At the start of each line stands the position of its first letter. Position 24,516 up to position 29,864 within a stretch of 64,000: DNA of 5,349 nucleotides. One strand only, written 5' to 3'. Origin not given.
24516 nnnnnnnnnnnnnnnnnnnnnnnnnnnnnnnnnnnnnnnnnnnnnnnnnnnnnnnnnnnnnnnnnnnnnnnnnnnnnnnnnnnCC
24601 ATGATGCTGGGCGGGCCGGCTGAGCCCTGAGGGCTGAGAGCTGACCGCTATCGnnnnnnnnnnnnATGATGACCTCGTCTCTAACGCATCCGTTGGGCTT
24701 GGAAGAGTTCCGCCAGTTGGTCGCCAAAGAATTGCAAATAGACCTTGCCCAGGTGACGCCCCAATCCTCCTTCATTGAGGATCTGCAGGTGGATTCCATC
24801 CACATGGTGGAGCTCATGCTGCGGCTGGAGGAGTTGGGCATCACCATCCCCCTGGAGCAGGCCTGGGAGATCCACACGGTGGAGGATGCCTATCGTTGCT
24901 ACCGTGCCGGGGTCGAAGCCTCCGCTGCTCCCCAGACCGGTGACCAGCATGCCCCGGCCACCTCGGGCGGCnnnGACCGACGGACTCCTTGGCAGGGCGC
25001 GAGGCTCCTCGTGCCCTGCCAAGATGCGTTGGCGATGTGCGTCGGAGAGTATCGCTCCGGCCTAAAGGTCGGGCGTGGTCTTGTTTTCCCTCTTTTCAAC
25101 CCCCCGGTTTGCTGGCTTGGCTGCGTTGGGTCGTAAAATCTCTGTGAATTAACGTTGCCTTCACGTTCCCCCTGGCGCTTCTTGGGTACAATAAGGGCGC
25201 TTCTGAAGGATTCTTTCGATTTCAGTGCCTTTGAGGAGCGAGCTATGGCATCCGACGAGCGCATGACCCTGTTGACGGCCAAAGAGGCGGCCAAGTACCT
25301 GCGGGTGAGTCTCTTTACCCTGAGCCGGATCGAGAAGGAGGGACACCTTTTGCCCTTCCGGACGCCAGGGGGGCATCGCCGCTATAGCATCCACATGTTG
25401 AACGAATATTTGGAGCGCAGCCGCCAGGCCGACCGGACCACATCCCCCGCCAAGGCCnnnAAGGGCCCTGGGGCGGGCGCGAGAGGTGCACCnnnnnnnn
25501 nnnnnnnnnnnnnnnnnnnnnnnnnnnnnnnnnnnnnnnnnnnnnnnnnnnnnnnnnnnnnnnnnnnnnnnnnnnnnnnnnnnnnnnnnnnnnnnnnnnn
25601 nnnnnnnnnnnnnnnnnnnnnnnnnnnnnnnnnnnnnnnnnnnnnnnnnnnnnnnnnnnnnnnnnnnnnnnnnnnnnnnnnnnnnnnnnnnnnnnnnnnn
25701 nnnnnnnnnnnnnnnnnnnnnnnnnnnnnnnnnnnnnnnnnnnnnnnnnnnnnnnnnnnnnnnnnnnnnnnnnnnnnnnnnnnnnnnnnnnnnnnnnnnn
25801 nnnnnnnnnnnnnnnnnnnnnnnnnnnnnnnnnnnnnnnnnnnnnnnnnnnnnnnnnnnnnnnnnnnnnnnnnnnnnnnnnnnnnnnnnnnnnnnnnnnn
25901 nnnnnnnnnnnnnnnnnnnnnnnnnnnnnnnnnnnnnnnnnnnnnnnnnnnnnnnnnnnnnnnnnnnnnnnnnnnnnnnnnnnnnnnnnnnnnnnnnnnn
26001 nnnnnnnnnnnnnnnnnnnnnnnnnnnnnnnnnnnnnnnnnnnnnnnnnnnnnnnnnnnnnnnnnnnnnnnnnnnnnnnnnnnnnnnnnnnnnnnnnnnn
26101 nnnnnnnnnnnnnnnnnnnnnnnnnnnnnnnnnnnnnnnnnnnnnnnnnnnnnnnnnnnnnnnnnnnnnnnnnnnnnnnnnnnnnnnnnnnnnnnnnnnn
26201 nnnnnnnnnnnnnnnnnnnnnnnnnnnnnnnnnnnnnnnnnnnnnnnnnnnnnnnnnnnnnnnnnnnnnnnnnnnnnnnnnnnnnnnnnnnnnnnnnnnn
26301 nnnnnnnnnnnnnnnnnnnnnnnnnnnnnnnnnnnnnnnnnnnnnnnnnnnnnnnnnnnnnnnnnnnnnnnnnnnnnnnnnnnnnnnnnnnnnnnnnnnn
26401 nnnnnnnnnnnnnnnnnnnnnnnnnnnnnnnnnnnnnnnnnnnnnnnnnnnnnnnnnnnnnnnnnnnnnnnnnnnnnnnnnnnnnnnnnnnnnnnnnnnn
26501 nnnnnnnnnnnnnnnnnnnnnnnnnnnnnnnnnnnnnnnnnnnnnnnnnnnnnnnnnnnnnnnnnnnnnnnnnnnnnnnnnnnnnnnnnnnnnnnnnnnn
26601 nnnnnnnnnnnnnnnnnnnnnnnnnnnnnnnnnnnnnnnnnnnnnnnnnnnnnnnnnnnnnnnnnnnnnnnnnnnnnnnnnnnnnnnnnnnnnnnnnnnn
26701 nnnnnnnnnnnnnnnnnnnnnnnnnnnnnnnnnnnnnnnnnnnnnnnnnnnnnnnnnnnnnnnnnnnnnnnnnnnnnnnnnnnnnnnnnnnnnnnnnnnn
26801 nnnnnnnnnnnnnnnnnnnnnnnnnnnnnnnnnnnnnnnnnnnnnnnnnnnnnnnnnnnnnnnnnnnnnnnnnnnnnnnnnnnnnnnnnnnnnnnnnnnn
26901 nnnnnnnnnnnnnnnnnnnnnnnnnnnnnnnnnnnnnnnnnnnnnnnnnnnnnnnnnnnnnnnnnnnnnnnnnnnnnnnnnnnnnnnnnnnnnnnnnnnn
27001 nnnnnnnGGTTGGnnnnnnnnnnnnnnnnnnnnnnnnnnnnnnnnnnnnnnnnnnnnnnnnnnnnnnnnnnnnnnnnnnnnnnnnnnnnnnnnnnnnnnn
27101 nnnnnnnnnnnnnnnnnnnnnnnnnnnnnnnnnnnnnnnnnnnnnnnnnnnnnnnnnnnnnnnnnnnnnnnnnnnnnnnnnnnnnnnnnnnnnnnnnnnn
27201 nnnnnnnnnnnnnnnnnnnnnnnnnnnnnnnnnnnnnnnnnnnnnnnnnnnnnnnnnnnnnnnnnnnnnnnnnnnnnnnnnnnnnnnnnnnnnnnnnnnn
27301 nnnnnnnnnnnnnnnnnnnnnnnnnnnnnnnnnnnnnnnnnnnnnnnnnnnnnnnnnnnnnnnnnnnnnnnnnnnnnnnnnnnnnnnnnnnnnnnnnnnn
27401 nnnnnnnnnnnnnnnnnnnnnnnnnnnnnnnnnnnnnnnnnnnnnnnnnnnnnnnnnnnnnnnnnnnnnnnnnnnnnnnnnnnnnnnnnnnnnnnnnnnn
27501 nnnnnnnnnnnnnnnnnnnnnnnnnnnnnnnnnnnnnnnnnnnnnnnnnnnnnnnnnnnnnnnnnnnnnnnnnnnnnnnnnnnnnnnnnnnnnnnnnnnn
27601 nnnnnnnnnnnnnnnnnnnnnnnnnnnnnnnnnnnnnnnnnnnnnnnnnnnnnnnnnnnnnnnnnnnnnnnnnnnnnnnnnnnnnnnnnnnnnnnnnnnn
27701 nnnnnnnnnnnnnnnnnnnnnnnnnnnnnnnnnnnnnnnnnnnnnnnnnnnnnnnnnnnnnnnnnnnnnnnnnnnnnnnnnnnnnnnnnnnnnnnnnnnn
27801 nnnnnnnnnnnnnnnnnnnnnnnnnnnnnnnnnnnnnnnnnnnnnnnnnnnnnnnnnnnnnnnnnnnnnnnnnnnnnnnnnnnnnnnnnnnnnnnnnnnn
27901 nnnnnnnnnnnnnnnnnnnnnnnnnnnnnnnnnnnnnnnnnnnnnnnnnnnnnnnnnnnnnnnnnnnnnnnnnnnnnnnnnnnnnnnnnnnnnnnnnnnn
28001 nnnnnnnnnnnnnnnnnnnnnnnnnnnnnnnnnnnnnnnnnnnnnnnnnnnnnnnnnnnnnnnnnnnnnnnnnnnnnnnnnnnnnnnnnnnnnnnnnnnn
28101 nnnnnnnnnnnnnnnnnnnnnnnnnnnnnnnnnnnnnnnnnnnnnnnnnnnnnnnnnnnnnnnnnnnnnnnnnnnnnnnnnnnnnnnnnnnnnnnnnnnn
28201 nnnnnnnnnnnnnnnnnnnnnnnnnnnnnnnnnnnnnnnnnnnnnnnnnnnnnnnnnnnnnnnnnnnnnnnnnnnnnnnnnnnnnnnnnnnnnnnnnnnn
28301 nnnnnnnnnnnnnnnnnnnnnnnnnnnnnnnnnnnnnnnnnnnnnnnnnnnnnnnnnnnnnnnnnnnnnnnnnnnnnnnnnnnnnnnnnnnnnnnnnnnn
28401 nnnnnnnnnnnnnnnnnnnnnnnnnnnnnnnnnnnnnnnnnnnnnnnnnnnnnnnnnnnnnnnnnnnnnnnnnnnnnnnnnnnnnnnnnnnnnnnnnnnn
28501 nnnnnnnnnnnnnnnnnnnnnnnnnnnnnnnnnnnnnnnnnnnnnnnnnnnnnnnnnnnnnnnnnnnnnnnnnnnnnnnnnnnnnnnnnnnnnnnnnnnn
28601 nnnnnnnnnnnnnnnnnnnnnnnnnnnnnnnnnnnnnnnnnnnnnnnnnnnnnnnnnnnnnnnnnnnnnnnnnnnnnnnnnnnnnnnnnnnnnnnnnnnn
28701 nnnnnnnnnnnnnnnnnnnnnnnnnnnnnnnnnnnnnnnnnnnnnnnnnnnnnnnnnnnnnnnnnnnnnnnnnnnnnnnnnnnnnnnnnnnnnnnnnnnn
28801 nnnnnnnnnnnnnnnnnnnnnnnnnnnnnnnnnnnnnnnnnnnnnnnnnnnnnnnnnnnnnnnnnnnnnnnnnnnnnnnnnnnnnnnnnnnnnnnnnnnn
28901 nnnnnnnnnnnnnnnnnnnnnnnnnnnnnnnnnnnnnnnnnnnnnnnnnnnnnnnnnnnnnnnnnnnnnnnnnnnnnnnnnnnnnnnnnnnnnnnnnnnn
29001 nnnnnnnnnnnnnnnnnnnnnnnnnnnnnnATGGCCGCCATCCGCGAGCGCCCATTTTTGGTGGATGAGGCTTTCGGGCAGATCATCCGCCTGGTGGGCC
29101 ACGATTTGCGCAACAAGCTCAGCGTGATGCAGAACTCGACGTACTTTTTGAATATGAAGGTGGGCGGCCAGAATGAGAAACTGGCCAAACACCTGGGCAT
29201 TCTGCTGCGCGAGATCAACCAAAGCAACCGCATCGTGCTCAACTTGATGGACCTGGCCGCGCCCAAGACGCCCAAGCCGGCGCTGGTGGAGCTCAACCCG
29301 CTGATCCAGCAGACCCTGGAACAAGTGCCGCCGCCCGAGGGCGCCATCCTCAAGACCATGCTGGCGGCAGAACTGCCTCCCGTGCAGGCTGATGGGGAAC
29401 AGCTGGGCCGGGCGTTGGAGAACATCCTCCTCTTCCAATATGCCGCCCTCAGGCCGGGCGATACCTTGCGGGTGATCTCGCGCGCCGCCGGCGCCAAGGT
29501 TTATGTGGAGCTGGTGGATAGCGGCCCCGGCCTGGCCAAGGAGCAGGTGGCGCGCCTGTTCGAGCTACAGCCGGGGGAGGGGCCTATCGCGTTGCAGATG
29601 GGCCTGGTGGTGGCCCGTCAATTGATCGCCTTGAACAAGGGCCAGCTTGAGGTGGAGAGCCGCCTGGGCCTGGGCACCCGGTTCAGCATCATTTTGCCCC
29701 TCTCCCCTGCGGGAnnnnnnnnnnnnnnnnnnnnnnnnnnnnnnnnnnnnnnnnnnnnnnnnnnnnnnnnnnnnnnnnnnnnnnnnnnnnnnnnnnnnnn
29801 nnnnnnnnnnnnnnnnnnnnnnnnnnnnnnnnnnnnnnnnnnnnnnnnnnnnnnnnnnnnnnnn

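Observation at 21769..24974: FemAB-like acyltransferase / AMP-ligase / ACP cassette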

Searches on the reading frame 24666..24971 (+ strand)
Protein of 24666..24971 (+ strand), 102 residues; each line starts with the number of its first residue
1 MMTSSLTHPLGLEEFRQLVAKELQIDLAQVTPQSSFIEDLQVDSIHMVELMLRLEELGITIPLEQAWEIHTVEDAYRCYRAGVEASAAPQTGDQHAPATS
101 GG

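Call 9: search_protein_families(library=pfam, proteins=[window:24666-24971:+], max_evalue=0.01)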
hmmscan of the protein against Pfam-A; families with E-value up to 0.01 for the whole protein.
window:24666-24971:+ (102 aa): 1 family
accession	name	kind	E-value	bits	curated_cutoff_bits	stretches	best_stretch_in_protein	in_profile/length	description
PF00550.31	PP-binding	-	3.9e-11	43.5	20.8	1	14-75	2-63/67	Phosphopantetheine attachment site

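Call 10: search_protein_families(library=ncbifam, proteins=[window:24666-24971:+], max_evalue=0.01)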
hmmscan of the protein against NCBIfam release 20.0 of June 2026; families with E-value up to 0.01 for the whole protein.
window:24666-24971:+ (102 aa): 13 families
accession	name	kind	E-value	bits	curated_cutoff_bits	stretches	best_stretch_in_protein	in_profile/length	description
NF002148.0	PRK00982.1-2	subfamily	7.1e-17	61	71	1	13-77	7-72/79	acyl carrier protein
TIGR00517.1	acyl_carrier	equivalog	1.8e-15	56.5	70.45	1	13-75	6-69/77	acyl carrier protein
NF002151.0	PRK00982.1-5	equivalog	2.1e-13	50.2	92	1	13-76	6-70/78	acyl carrier protein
NF002149.0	PRK00982.1-3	equivalog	2e-12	46.8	106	1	14-75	7-69/78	acyl carrier protein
NF002150.0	PRK00982.1-4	subfamily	5.7e-12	45.7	66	1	14-75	9-71/80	acyl carrier protein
NF002147.0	PRK00982.1-1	equivalog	2.2e-11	43.5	84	1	13-76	10-74/83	acyl carrier protein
NF040636.1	AcpM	exception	2.6e-10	40.2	146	1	17-77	12-73/93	meromycolate extension acyl carrier protein AcpM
NF003757.0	PRK05350.1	equivalog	5.2e-08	32.9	65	1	12-75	8-72/83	acyl carrier protein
NF005079.0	PRK06508.1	equivalog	7.3e-08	32.7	83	1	15-67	8-60/93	acyl carrier protein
NF009104.0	PRK12449.1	equivalog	1.5e-07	31.3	70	1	12-74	7-70/80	acyl carrier protein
NF006031.0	PRK08172.1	equivalog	2.6e-06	28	76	1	16-85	10-80/82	acyl carrier protein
NF004533.0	PRK05883.1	equivalog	1.4e-05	24.9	72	1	17-81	30-95/100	acyl carrier protein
NF005798.0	PRK07639.1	equivalog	0.0078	16.6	100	1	27-64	23-61/91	petrobactin biosynthesis protein AsbD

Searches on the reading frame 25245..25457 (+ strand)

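Call 9: search_protein_families(library=pfam, proteins=[window:25245-25457:+], max_evalue=0.01)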
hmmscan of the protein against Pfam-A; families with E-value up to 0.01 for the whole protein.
window:25245-25457:+ (71 aa): 3 families
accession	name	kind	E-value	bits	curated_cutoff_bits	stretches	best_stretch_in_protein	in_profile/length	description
PF12728.13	HTH_17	-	1.6e-09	38.3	27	1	9-59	1-50/51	Helix-turn-helix domain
PF00376.29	MerR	-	6.8e-05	23.1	28.2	1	11-47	1-38/38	MerR family regulatory protein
PF13411.12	MerR_1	-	0.0071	16.9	21.6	1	11-48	2-39/69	MerR HTH family regulatory protein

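Call 10: search_protein_families(library=ncbifam, proteins=[window:25245-25457:+], max_evalue=0.01)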
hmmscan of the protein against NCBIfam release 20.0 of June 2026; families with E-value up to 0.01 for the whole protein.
window:25245-25457:+ (71 aa): 5 families
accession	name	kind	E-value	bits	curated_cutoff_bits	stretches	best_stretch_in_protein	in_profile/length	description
NF033787.1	HTH_BldC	subfamily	2.6e-10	40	77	1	9-49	2-42/49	BldC family transcriptional regulator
TIGR01764.1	excise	domain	1.3e-07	31.9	28.8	1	9-58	1-49/49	excisionase family DNA-binding protein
NF033518.0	transpos_IS607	equivalog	1.1e-05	25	110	1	13-65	1-53/187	IS607 family transposase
NF047375.1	HeatShock_HspR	equivalog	0.0019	18.2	105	1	14-53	8-47/92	heat shock protein transcriptional repressor HspR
NF040522.1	VC1465_fam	subfamily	0.0054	16.8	70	1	4-32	4-32/111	VC1465 family Xer recombination activation factor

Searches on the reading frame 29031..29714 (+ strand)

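Call 79: search_protein_families(library=pfam, proteins=[window:29031-29714:+], max_evalue=0.001)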
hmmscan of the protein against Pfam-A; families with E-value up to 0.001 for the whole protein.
window:29031-29714:+ (228 aa): 2 families
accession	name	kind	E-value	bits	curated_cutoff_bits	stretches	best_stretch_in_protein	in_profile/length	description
PF02518.31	HATPase_c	-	9.9e-10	39.3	26.4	1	124-225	5-110/111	Histidine kinase-, DNA gyrase B-, and HSP90-like ATPase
PF00512.31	HisKA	-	3.8e-05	24.1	26.9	1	18-76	5-61/66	His Kinase A (phospho-acceptor) domain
